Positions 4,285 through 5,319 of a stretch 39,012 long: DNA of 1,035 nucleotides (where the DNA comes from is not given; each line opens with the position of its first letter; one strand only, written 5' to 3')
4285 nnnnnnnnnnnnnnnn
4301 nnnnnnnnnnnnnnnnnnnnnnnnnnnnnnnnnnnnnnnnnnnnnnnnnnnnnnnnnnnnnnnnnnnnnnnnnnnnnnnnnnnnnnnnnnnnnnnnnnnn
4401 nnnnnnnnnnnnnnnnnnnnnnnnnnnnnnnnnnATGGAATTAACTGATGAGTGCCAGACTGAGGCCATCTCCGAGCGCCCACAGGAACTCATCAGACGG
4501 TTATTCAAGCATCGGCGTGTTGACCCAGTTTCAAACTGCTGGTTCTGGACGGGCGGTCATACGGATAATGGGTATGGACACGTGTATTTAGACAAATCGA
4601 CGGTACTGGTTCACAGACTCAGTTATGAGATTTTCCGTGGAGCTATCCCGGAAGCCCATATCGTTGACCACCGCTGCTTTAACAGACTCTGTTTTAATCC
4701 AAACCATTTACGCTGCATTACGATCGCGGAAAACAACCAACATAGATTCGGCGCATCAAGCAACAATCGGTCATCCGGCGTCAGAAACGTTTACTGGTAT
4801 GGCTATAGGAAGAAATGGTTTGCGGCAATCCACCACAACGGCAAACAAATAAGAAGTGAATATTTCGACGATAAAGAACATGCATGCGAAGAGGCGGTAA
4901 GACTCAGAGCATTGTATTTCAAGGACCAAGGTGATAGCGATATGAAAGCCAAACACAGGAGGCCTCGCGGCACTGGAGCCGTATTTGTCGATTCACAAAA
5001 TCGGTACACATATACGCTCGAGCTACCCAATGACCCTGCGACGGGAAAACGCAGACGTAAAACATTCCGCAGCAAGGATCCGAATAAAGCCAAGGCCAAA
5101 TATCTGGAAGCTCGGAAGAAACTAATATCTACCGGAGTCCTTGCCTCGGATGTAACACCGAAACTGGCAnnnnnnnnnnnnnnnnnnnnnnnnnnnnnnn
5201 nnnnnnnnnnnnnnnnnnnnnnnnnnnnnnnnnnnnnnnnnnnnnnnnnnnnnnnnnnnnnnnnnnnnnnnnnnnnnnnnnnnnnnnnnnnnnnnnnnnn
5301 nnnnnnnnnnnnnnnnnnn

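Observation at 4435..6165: HNH + AP2 homing-endonuclease-like module fused in frame to the N-terminus of the tyrosine integrase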

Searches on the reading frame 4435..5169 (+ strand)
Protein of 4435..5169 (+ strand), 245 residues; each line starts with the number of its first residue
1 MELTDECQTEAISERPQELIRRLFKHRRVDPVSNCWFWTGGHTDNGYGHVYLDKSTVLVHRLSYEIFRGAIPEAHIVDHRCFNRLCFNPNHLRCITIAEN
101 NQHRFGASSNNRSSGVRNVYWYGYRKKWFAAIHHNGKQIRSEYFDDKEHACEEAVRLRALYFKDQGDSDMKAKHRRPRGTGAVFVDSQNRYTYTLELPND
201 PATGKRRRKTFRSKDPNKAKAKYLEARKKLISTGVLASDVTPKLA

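Call 4: search_protein_families(library=phrogs, proteins=[window:4435-4941:+], max_evalue=0.01)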
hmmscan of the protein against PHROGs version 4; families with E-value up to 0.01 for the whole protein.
window:4435-4941:+ (169 aa): 13 families
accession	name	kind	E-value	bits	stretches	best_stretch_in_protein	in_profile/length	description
phrog_3593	-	DNA, RNA and nucleotide metabolism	5.8e-41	141.5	1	17-162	53-197/210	HNH endonuclease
phrog_99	-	DNA, RNA and nucleotide metabolism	3.1e-30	107.1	1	21-164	112-262/383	HNH endonuclease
phrog_1872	-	DNA, RNA and nucleotide metabolism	6.2e-27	95.5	1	11-114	11-119/166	endonuclease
phrog_826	-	DNA, RNA and nucleotide metabolism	2e-26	94.2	1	9-106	60-160/281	HNH endonuclease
phrog_59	-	DNA, RNA and nucleotide metabolism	1.1e-17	65.5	1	30-111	153-242/423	HNH endonuclease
phrog_6254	-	DNA, RNA and nucleotide metabolism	3.4e-17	64.1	1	29-125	8-101/154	HNH endonuclease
phrog_4578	-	DNA, RNA and nucleotide metabolism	7e-14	52.9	1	59-164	14-117/130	HNH endonuclease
phrog_4842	-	DNA, RNA and nucleotide metabolism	3.3e-10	41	1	28-94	70-137/154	HNH endonuclease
phrog_1492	-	DNA, RNA and nucleotide metabolism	4.1e-09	37.1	1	35-104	80-159/414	HNH endonuclease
phrog_10495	-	DNA, RNA and nucleotide metabolism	2.2e-08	35.1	1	52-104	3-55/63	HNH endonuclease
phrog_374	-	DNA, RNA and nucleotide metabolism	1.5e-06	28.3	1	91-165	339-410/617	HNH endonuclease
phrog_24751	-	DNA, RNA and nucleotide metabolism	0.00019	22.6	1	109-166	4-61/65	HNH endonuclease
phrog_13470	-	DNA, RNA and nucleotide metabolism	0.00029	22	1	108-151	89-132/152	HNH endonuclease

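Call 23: find_homologous_proteins(query=window:4435-4941:+, max_evalue=0.00001)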
Query window:4435-4941:+: 7 candidates shared short words with the query, none scored E <= 0.00001.

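Call 25: search_dna_similar(query=window:4435-4941:+, collection=phages, mode=protein, max_rows=30)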
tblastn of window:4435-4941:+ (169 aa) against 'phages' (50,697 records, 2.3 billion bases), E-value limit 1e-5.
Records with a match: 1160; places in all: 1350; records where one place covers at least 80% of the query: 28.
Best place of each record, by identity: <60% 1160.
By first word of the organism name: Mycobacterium 219; Escherichia 185; Klebsiella 148; Gordonia 94; Streptomyces 59; Pseudomonas 51; Salmonella 44; Arthrobacter 38; Yersinia 32; Erwinia 26; and 57 more.
By host as written in the record: - 171; Mycobacterium smegmatis mc2 155 155; Gordonia terrae 3612 76; Klebsiella pneumoniae 66; Escherichia coli 54; Mycobacterium smegmatis mc#155 31; Streptomyces sanglieri UNT16F27A 16; Pseudomonas aeruginosa 14; and 245 more.
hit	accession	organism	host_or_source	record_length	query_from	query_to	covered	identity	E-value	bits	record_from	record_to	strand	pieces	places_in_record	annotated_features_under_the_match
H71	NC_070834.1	Arthrobacter phage Persistence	Arthrobacter globiformis B-2979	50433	28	162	80%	41.5%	6e-19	88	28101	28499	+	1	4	41: HNH endonuclease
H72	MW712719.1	Arthrobacter phage Persistence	Arthrobacter globiformis B-2979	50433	28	162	80%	41.5%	6e-19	88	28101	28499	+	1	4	41: HNH endonuclease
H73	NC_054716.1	Mycobacterium phage Cane17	Mycobacterium smegmatis mc2 155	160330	28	169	84%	38.9%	2e-18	87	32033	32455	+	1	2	77: HNH endonuclease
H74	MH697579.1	Mycobacterium phage Cane17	Mycobacterium smegmatis mc2 155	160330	28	169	84%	38.9%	2e-18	87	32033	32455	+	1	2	77: HNH endonuclease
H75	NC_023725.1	Mycobacterium phage Nappy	Mycobacterium smegmatis mc2 155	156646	28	169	84%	38.9%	2e-18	87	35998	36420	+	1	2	90: HNH endonuclease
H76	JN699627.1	Mycobacterium phage Nappy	Mycobacterium smegmatis mc2 155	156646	28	169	84%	38.9%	2e-18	87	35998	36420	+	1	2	90: HNH endonuclease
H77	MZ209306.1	Mycobacterium phage Murai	Mycobacterium smegmatis mc2 155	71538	1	169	100%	32.6%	9e-12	68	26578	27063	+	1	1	54: HNH endonuclease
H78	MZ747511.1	Mycobacterium phage Mori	Mycobacterium smegmatis mc2 155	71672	1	169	100%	32.6%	1e-11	67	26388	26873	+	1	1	53: HNH endonuclease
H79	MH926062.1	Mycobacterium phage Vorrps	Mycobacterium smegmatis mc2 155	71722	1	169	100%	32.6%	1e-11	67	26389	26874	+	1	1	53: HNH endonuclease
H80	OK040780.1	Arthrobacter phage Sarge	Arthrobacter globiformis NRRL B-2979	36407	28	162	80%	40.7%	8e-19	88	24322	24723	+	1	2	34: HNH endonuclease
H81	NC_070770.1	Arthrobacter phage Sarge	Arthrobacter globiformis NRRL B-2979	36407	28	162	80%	40.7%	8e-19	88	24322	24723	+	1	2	34: endonuclease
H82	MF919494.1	Mycobacterium phage BeanWater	Mycobacterium smegmatis mc2 155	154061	35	169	80%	40.1%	1e-14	76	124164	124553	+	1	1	HNH endonuclease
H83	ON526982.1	Mycobacterium phage Guwapp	Mycobacterium smegmatis mc2 155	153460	35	169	80%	40.1%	2e-14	76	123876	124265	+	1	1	217: HNH endonuclease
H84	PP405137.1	Mycobacterium phage Ngannou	Mycobacterium smegmatis mc2 155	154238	35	169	80%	40.1%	2e-14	76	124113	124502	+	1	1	219: HNH endonuclease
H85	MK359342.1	Mycobacterium phage ShiaLabeouf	Mycobacterium smegmatis mc2 155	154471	35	169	80%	40.1%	2e-14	76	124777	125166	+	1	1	219: HNH endonuclease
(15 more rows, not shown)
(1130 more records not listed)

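Call 26: get_annotated_region(hit=H77, flank=1500)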
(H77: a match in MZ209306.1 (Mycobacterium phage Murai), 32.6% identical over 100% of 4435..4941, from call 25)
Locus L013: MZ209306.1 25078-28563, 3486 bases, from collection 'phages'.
description: Mycobacterium phage Murai, complete genome.
organism: Mycobacterium phage Murai (NCBI taxid 2859480)
taxonomy: Viruses; Duplodnaviria; Heunggongvirae; Uroviricota; Caudoviricetes; Corndogvirus
host: Mycobacterium smegmatis mc2 155; source: soil; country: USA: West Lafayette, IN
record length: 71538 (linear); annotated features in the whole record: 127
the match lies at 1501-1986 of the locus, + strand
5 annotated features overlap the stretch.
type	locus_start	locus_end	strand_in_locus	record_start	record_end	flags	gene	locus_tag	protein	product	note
CDS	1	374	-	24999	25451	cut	51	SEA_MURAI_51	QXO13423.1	helix-turn-helix DNA binding domain protein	-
CDS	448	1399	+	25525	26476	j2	53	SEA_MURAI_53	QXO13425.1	tail assembly chaperone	-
CDS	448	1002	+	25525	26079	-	52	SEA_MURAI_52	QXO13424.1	tail assembly chaperone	-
CDS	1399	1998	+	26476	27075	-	54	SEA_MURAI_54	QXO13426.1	HNH endonuclease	-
CDS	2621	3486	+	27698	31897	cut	55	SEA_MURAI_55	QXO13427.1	tape measure protein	-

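Call 27: get_annotated_region(hit=H73, flank=1500)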
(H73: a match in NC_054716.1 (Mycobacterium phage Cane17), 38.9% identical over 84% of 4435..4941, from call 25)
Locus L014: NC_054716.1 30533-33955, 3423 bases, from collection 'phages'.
description: Mycobacterium phage Cane17, complete genome.
organism: Mycobacterium phage Cane17 (NCBI taxid 2301548)
taxonomy: Viruses; Duplodnaviria; Heunggongvirae; Uroviricota; Caudoviricetes; Ceeclamvirinae; Bixzunavirus; Bixzunavirus cane17
host: Mycobacterium smegmatis mc2 155; source: soil; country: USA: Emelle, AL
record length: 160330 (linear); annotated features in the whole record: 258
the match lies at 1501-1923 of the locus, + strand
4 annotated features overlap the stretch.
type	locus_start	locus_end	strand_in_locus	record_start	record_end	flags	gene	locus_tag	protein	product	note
CDS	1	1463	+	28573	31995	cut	76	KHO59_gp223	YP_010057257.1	hypothetical protein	-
CDS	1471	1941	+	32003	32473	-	77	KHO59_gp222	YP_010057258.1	HNH endonuclease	-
CDS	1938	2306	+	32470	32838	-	78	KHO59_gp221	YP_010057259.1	hypothetical protein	-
CDS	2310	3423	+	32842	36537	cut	79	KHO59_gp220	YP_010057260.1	portal protein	-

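Call 28: get_annotated_region(hit=H71, flank=1500)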
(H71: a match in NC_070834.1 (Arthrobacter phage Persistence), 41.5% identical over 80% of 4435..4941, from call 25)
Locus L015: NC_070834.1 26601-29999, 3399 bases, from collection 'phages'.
description: Arthrobacter phage Persistence, complete genome.
organism: Arthrobacter phage Persistence (NCBI taxid 2836007)
taxonomy: Viruses; Duplodnaviria; Heunggongvirae; Uroviricota; Caudoviricetes; Persistencevirus; Persistencevirus persistence
host: Arthrobacter globiformis B-2979; source: -; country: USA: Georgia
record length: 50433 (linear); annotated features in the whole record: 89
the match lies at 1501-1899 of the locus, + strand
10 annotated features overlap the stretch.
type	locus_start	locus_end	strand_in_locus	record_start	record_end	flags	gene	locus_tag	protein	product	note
CDS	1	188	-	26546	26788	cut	37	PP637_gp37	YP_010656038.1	hypothetical protein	-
CDS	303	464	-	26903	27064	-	38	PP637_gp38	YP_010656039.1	hypothetical protein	-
CDS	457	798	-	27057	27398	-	39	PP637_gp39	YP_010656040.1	hypothetical protein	-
CDS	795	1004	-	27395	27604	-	40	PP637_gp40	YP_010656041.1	hypothetical protein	-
CDS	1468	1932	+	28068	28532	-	41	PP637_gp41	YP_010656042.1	HNH endonuclease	-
CDS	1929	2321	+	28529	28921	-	42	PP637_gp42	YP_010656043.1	hypothetical protein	-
CDS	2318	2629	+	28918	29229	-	43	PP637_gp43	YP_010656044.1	hypothetical protein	-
CDS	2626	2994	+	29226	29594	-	44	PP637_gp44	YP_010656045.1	hypothetical protein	-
CDS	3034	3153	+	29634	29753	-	45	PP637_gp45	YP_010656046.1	hypothetical protein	-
CDS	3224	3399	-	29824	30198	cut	46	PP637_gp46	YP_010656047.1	metallo-protease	-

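Call 33: search_protein_representatives(protein=window:4435-4941:+)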
Query: 169 residues. Proteins with E-value up to 0.001 (for the whole library): 166460; up to 1e-10: 24076; up to 1e-30: 53. The best 150 are listed.
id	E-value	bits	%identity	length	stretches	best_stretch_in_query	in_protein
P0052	2.6e-49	183.8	37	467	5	32-92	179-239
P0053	5.3e-48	179.5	34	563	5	14-105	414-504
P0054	1.2e-43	165.4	41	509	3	28-103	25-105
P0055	1.3e-41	158.7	36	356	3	28-103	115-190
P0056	4.9e-40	153.6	41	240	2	16-161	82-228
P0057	6.4e-40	153.2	40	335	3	32-103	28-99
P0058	1.6e-39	151.9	42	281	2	27-151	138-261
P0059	3.6e-39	150.7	36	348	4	20-100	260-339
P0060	3.7e-38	147.5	35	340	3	13-112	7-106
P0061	6.9e-38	146.6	40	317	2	13-104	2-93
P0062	8.8e-38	146.2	35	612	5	22-102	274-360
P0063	6.6e-37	143.4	38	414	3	27-96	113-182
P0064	2.5e-36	141.5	33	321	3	34-108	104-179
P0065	1.0e-35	139.5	39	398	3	15-108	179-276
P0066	6.1e-35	137.0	39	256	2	28-157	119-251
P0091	1.3e-31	126.1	39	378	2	16-107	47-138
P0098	3.4e-31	124.8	38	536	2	17-106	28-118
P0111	3.0e-30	121.7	41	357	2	25-106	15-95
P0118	6.4e-30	120.6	38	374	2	34-113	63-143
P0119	6.9e-30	120.5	43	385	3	19-100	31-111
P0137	4.8e-29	117.8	41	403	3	33-94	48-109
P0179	1.1e-27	113.4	40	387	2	33-109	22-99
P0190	2.1e-27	112.4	37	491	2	27-112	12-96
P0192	2.1e-27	112.4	41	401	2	30-106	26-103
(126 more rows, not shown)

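Call 34: search_protein_families(library=pfam, proteins=[P0054, P0098, P0190, P0192, P0179, P0137, P0119, P0111, P0118, P0091], max_evalue=0.001)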
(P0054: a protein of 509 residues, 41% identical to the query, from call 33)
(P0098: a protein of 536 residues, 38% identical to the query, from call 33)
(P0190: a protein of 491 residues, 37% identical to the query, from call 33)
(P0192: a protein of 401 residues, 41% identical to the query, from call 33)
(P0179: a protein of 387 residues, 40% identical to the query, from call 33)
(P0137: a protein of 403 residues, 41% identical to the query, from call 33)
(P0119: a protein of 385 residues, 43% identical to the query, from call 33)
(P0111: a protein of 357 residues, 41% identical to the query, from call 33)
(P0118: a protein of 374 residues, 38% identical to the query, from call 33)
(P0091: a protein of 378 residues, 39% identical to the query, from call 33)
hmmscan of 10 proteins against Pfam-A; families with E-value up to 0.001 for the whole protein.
P0054 (509 aa): 2 families
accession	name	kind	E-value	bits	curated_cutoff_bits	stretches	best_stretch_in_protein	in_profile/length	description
PF13392.12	HNH_3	-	1.5e-45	153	24.8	3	60-104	2-46/46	HNH endonuclease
PF05551.17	zf-His_Me_endon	-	3.4e-08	34.2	27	0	76-106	64-94/131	Zinc-binding loop region of homing endonuclease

P0098 (536 aa): 6 families
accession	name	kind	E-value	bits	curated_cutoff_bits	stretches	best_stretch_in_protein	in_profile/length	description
PF13392.12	HNH_3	-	2.3e-27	94.8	24.8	2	226-268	3-45/46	HNH endonuclease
PF05551.17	zf-His_Me_endon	-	6.8e-10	39.7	27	1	240-271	63-94/131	Zinc-binding loop region of homing endonuclease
PF04545.22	Sigma70_r4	-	1e-08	35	24.1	0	473-509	4-39/50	Sigma-70, region 4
PF02796.21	HTH_7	-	0.00026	21.5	23.8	0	284-315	6-36/45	Helix-turn-helix domain of resolvase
PF01381.28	HTH_3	-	0.00036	20.9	23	0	304-326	13-35/55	Helix-turn-helix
PF13518.12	HTH_28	-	0.00052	20.5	25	0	295-325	8-37/52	Helix-turn-helix domain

P0190 (491 aa): 5 families
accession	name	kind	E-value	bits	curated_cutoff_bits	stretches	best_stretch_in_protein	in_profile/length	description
PF13392.12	HNH_3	-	8.6e-26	89.8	24.8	2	42-86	1-45/46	HNH endonuclease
PF05551.17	zf-His_Me_endon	-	3.6e-10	40.6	27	1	313-346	67-100/131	Zinc-binding loop region of homing endonuclease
PF02796.21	HTH_7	-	1.1e-06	29.1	23.8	0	447-474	6-33/45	Helix-turn-helix domain of resolvase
PF13936.12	HTH_38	-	3.2e-05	24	27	0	175-205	2-32/44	Helix-turn-helix domain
PF13384.12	HTH_23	-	0.00013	22.1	24.6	0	459-485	14-40/50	Homeodomain-like domain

P0192 (401 aa): 1 family
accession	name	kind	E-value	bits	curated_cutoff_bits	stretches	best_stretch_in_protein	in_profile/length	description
PF13392.12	HNH_3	-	4.3e-24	84.3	24.8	2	53-97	1-44/46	HNH endonuclease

P0179 (387 aa): 3 families
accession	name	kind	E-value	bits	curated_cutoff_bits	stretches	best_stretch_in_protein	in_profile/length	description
PF13392.12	HNH_3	-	5.3e-26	90.4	24.8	2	49-92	3-46/46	HNH endonuclease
PF05551.17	zf-His_Me_endon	-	1.6e-08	35.3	27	1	66-97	66-97/131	Zinc-binding loop region of homing endonuclease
PF17101.10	Stealth_CR1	-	0.0003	20.9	27.2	0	348-363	13-28/29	Stealth protein CR1, conserved region 1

P0137 (403 aa): 2 families
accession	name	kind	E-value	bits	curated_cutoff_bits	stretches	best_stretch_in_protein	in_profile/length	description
PF13392.12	HNH_3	-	8.3e-30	102.6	24.8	3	73-113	2-42/46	HNH endonuclease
PF05551.17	zf-His_Me_endon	-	2.2e-12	47.8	27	0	89-113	64-88/131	Zinc-binding loop region of homing endonuclease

P0119 (385 aa): 1 family
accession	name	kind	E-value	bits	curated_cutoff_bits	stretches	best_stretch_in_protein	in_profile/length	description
PF13392.12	HNH_3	-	4.5e-19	68.3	24.8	2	262-288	1-27/46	HNH endonuclease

P0111 (357 aa): 2 families
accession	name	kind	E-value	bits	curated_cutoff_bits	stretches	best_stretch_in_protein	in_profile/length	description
PF13392.12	HNH_3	-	4.7e-31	106.6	24.8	2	47-91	2-46/46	HNH endonuclease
PF05551.17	zf-His_Me_endon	-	2.4e-09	37.9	27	1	217-271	68-119/131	Zinc-binding loop region of homing endonuclease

P0118 (374 aa): 2 families
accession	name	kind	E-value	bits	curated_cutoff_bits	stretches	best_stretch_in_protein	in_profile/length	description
PF13392.12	HNH_3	-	3.1e-26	91.2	24.8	2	86-131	1-46/46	HNH endonuclease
PF05551.17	zf-His_Me_endon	-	1.3e-10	42.1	27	1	96-133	63-94/131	Zinc-binding loop region of homing endonuclease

P0091 (378 aa): 2 families
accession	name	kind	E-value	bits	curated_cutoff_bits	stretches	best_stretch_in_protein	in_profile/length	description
PF13392.12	HNH_3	-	1.1e-30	105.4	24.8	2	88-133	1-46/46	HNH endonuclease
PF05551.17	zf-His_Me_endon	-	1.2e-07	32.4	27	1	303-367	68-124/131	Zinc-binding loop region of homing endonuclease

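Call 35: find_related_loci(query=window:4435-4941:+, collection=genome_contigs, flank=3000)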
Query window:4435-4941:+ (169 aa) in genome_contigs; peptide patterns used: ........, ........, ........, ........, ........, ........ (x = any residue, [..] = any of these).
27 stretches matched a pattern, but none encodes a relative of the query by tblastn (E <= 1e-3).

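Call 36: find_related_loci(query=window:4435-4941:+, collection=viral_contigs, flank=3000)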
Query window:4435-4941:+ (169 aa) in viral_contigs; peptide patterns used: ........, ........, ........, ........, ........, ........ (x = any residue, [..] = any of these).
4 stretches matched a pattern; 2 encode a relative of the query (tblastn E <= 1e-3); 2 distinct loci.
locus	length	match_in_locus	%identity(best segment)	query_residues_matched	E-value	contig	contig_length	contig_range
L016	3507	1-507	100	1-169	1e-121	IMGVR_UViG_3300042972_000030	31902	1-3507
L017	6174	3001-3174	33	46-103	2e-5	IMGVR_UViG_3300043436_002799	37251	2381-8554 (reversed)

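Call 38: find_related_loci(query=A4, collection=metagenome_contigs, flank=3000)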
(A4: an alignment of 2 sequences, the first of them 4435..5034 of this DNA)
Query A4 (200 aa) in metagenome_contigs; peptide patterns used: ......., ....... (x = any residue, [..] = any of these).
294 stretches matched a pattern, but none encodes a relative of the query by tblastn (E <= 1e-3).

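Call 43: search_solved_structures(query=window:4435-5169:+, max_evalue=1, show_alignments=3)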
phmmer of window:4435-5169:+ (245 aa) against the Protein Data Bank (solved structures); distinct sequences matched with E-value up to 1: 1.
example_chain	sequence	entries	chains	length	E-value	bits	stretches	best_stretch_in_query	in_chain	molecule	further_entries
2g1d_A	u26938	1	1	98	0.021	17.6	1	18-72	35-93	30S ribosomal protein S24e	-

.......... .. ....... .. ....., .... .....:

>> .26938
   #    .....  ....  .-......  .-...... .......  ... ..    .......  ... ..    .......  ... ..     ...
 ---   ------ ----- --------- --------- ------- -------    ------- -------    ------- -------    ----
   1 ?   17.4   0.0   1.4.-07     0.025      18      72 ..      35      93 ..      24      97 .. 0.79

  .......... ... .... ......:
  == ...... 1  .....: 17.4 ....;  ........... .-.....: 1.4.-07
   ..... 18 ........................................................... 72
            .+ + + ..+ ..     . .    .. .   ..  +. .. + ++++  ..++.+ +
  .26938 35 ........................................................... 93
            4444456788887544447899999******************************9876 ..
